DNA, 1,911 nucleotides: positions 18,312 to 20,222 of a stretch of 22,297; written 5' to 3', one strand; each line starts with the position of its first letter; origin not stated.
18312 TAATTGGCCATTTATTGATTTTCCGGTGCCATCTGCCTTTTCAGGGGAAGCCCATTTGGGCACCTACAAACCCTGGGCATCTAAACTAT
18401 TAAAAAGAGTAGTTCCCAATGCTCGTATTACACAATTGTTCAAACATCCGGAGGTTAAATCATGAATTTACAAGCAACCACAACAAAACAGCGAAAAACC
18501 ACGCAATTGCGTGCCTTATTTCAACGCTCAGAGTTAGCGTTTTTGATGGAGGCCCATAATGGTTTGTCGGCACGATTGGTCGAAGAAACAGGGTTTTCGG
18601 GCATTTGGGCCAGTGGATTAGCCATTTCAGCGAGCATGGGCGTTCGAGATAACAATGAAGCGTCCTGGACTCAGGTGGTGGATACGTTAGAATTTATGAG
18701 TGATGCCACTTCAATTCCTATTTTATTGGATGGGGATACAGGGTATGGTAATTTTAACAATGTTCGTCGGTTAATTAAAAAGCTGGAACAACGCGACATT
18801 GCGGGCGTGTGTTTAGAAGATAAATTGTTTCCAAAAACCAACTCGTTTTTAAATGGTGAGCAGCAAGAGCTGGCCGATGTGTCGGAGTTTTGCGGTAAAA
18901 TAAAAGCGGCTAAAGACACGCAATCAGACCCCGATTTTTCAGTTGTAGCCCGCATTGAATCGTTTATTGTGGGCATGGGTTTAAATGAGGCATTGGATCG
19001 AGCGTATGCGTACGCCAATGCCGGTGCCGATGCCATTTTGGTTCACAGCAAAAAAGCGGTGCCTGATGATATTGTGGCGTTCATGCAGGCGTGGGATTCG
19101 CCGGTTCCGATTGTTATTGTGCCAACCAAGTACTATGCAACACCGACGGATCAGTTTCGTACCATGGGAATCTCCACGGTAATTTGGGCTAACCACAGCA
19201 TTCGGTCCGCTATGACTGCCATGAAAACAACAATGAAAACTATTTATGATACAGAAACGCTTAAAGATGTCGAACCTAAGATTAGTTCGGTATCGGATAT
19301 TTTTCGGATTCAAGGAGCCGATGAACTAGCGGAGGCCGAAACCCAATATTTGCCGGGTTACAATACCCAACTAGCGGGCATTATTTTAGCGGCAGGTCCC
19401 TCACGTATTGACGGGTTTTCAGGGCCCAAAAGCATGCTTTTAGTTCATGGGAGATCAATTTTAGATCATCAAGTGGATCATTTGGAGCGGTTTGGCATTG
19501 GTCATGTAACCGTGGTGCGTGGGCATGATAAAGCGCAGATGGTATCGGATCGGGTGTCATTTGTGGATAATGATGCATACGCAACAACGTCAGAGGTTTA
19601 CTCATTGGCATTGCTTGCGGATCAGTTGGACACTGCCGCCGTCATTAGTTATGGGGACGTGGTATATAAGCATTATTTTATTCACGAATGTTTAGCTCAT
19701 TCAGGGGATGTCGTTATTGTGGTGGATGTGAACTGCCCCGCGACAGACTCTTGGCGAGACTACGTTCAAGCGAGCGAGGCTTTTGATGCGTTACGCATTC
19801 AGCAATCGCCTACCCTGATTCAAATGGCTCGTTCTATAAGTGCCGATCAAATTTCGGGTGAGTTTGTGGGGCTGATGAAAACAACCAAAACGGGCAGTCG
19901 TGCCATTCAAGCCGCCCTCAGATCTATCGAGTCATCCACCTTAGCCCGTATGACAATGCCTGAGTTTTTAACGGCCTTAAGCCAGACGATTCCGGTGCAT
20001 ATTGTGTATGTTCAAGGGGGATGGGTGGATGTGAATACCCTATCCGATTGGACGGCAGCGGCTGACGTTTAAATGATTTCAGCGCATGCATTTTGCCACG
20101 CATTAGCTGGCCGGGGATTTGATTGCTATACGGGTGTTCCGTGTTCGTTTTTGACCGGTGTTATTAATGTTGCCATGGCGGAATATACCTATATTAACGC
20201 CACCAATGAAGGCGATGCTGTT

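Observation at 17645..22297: Complete 2-aminoethylphosphonate synthesis, activation and transfer cassette embedded in housekeeping DNA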

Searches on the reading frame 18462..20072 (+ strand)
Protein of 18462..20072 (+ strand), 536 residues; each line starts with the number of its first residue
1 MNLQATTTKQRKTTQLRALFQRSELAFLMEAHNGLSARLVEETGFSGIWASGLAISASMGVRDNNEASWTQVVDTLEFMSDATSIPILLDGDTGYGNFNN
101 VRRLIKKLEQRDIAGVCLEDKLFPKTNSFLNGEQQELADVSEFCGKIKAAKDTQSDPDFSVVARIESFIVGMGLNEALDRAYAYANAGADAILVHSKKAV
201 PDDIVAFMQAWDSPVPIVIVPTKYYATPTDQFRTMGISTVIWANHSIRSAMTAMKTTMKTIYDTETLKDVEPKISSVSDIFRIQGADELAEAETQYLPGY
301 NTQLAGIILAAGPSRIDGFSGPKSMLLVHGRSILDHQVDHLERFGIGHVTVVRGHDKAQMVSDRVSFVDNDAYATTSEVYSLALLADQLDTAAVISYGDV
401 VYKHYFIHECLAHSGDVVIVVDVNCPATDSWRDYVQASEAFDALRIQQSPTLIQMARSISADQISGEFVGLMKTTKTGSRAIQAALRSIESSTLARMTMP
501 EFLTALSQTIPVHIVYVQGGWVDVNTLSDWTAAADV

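Call 5: search_protein_families(library=pfam, proteins=[window:18462-20072:+], max_evalue=0.01)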
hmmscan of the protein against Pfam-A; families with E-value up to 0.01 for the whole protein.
window:18462-20072:+ (536 aa): 2 families
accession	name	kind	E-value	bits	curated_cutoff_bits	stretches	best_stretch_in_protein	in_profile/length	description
PF13714.12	PEP_mutase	-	4.2e-62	210.3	31.5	1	16-261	1-239/240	Phosphoenolpyruvate phosphomutase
PF12804.13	NTP_transf_3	-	1.2e-11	45.5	27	1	306-421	1-122/160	MobA-like NTP transferase domain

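Call 6: search_protein_families(library=ncbifam, proteins=[window:18462-20072:+], max_evalue=0.01)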
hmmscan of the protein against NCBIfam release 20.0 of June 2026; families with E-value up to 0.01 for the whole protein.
window:18462-20072:+ (536 aa): 17 families
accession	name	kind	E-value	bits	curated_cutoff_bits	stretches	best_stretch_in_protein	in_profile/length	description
TIGR02320.1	PEP_mutase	equivalog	2.8e-116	387.5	319.55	1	16-287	1-283/284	phosphoenolpyruvate mutase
TIGR02321.1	Pphn_pyruv_hyd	equivalog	1.8e-70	237.4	374.4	1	12-297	3-289/290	phosphonopyruvate hydrolase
TIGR02317.1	prpB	equivalog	1.2e-44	152.7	354.4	1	14-288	3-274/285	methylisocitrate lyase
NF008455.0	PRK11320.1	equivalog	2.2e-33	115.7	353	1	13-280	8-273/295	methylisocitrate lyase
TIGR02319.1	CPEP_Pphonmut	equivalog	3.7e-26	92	420.05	1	12-215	4-204/294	carboxyvinyl-carboxyphosphonate phosphorylmutase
TIGR03992.1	Arch_glmU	subfamily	3.2e-07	29.6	292.1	1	306-426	3-133/393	bifunctional sugar-1-phosphate nucleotidylyltransferase/acetyltransferase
NF041135.1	IPPtranDIPPsyn_Thcocales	equivalog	7.5e-07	28.5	580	1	306-418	3-120/419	bifunctional L-myo-inositol-1-phosphate cytidylyltransferase/CDP-L-myo-inositol myo-inositolphosphotransferase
NF041313.1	UDPGP_AglF_Halo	equivalog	2.3e-05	24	400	1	306-363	3-63/234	UTP--glucose-1-phosphate uridylyltransferase AglF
TIGR03310.1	matur_MocA_YgfJ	equivalog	2.4e-05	24.4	186.45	1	306-399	2-99/188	molybdenum cofactor cytidylyltransferase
NF045665.1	NTPtran_DVU1551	equivalog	2.6e-05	23.4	315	1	305-374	2-73/359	DVU_1551 family NTP transferase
NF041173.1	Sug_nt_acttase_Thmprot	equivalog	6.2e-05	22.1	600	1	307-525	4-215/405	bifunctional sugar-1-phosphate nucleotidylyltransferase/acetyltransferase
NF010933.0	PRK14353.1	equivalog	0.0007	18.3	505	1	302-400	4-109/453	bifunctional UDP-N-acetylglucosamine diphosphorylase/glucosamine-1-phosphate N-acetyltransferase GlmU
TIGR01346.1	isocit_lyase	equivalog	0.0015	17.1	275.9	1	85-122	151-188/527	isocitrate lyase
NF045782.1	NicBOxredNboR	equivalog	0.0018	18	260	1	302-362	7-65/206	nicotine blue oxidoreductase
NF010932.0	PRK14352.1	equivalog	0.0018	17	611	1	302-400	5-111/488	bifunctional UDP-N-acetylglucosamine diphosphorylase/glucosamine-1-phosphate N-acetyltransferase GlmU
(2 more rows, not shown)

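Call 26: find_encoding_contigs(protein=window:18462-20072:+, flank=10000, max_places=5)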
Protein window:18462-20072:+ (536 aa): 19 contigs read that carry it; 5 places shown.
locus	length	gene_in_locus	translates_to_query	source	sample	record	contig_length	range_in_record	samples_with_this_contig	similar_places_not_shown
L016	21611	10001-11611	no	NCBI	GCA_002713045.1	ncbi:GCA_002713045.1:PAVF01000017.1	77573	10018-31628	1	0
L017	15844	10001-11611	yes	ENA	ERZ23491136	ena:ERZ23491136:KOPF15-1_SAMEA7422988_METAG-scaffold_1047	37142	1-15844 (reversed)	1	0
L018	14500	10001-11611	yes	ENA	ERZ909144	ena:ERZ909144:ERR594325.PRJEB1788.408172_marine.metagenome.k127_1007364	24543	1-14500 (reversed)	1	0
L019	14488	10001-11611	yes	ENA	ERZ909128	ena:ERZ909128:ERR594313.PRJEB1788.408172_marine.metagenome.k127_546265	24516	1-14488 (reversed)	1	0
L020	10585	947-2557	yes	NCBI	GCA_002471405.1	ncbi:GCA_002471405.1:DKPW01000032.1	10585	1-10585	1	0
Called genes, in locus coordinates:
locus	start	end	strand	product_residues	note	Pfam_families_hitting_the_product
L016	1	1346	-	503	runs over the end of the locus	PF12072:RNase_Y_N, PF00013:KH_1, PF01966:HD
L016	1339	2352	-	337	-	PF00154:RecA_N, PF06745:ATPase (weak), PF08423:Rad51, PF27531:MT3502_N, PF21096:RecA_C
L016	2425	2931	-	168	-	-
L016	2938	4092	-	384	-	PF00438:S-AdoMet_synt_N, PF02772:S-AdoMet_synt_M, PF02773:S-AdoMet_synt_C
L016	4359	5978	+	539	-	PF00005:ABC_tran, PF02463:SMC_N (faint), PF13555:AAA_29 (faint), PF13304:AAA_21 (faint), PF12848:ABC_tran_Xtn, PF00005:ABC_tran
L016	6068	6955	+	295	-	PF01145:Band_7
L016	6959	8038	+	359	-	PF00291:PALP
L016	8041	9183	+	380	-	PF01676:Metalloenzyme, PF10143:PhosphMutase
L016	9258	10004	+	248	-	-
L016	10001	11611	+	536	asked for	PF13714:PEP_mutase, PF12804:NTP_transf_3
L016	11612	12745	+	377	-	-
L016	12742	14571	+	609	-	-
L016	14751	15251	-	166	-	-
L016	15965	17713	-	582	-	PF10088:DUF2326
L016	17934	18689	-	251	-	PF20275:CTD10 (weak)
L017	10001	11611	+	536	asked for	PF13714:PEP_mutase, PF12804:NTP_transf_3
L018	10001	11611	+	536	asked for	PF13714:PEP_mutase, PF12804:NTP_transf_3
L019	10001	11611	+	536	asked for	PF13714:PEP_mutase, PF12804:NTP_transf_3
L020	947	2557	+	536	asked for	PF13714:PEP_mutase, PF12804:NTP_transf_3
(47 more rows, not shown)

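Call 30: search_solved_structures(query=window:18462-20069:+, show_alignments=1, max_evalue=0.001)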
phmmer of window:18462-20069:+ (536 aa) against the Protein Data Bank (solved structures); distinct sequences matched with E-value up to 0.001: 22.
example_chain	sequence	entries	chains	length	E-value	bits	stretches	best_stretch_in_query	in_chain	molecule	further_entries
1m1b_A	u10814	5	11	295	2.1e-129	435.7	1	7-298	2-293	PHOSPHOENOLPYRUVATE PHOSPHOMUTASE | PROTEIN (PHOSPHOENOLPYRUVATE MUTASE)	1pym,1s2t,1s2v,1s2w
1s2u_A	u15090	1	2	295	2.7e-128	432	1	7-298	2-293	Phosphoenolpyruvate phosphomutase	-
5unc_A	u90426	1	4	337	1.1e-78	268.4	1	11-300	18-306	PHOSPHOENOLPYRUVATE PHOSPHOMUTASE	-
2dua_A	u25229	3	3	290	4.5e-63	216.9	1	12-297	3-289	Phosphonopyruvate hydrolase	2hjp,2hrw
4iqd_A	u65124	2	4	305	9.2e-33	116.9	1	7-291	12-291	Carboxyvinyl-carboxyphosphonate phosphorylmutase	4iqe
1zlp_A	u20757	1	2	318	3.4e-26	95.3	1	9-293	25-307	petal death protein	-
9hra_A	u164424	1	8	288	5.9e-24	87.9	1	29-255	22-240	2-methylisocitrate lyase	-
9hgk_A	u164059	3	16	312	7.5e-24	87.6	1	29-255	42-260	2-methylisocitrate lyase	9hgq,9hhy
9hgo_A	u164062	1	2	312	1.9e-23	86.2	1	29-255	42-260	2-methylisocitrate lyase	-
9hhs_A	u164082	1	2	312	2.7e-23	85.7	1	29-255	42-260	2-methylisocitrate lyase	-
1xg3_A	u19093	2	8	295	5.2e-23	84.8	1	29-268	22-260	Probable methylisocitrate lyase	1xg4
3eoo_A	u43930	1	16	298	6.1e-23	84.5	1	29-275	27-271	Methylisocitrate lyase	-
1mum_A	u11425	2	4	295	1.6e-22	83.2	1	29-268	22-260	2-methylisocitrate lyase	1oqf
1o5q_A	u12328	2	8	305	8.3e-22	80.8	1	22-262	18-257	Probable methylisocitrate lyase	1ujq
6t4v_C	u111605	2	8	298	6.4e-20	74.6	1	33-269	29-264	2-methylisocitrate lyase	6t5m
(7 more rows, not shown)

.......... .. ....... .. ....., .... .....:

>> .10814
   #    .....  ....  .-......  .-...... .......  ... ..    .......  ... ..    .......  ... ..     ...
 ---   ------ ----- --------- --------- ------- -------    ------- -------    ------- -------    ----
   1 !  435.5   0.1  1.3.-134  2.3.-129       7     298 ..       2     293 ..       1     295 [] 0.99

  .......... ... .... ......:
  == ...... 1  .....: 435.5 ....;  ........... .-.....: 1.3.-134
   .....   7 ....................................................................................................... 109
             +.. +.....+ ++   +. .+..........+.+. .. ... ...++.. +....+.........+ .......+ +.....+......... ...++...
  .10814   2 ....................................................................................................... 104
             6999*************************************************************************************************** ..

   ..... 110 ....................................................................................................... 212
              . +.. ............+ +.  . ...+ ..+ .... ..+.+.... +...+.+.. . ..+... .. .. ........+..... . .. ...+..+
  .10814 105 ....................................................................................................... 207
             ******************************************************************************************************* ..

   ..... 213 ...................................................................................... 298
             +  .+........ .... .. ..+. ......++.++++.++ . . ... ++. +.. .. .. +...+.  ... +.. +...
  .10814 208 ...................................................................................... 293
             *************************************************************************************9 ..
